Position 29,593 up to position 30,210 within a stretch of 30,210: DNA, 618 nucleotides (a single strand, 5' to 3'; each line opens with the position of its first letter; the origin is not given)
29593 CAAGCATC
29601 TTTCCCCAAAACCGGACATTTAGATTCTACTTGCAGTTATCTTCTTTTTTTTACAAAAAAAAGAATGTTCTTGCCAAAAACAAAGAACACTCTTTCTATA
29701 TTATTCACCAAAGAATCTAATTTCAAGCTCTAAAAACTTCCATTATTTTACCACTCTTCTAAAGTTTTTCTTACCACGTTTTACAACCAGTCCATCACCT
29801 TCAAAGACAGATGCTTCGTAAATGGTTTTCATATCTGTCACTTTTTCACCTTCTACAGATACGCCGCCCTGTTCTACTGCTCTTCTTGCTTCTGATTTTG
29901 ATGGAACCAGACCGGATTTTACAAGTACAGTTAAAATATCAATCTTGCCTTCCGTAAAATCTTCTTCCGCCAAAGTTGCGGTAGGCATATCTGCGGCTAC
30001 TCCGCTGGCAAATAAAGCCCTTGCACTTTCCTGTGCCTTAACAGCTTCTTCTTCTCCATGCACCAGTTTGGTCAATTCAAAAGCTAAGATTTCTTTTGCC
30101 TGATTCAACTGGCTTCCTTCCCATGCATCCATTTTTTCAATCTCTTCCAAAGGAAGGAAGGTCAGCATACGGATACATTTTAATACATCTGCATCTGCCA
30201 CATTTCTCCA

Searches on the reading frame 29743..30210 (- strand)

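Call 13: search_protein_families(library=pfam, proteins=[window:29743-30210:-], max_evalue=0.001)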
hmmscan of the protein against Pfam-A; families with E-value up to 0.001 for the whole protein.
window:29743-30210:- (155 aa): 4 families
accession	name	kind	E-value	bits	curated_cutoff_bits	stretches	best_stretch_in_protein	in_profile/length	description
PF22421.1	SYY_C-terminal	-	2.4e-16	59.8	27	1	72-151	6-81/83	Tyrosine--tRNA ligase SYY-like C-terminal domain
PF01479.30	S4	-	1.9e-09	37.6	22.8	1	94-128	5-39/48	S4 domain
PF00579.31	tRNA-synt_1b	-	5.7e-08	32.9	21.1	1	2-67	225-291/292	tRNA synthetases class I (W and Y)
PF16714.10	TyrRSs_C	-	1e-05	25.7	30.6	1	93-124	24-55/120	Tyrosyl-tRNA synthetase C-terminal domain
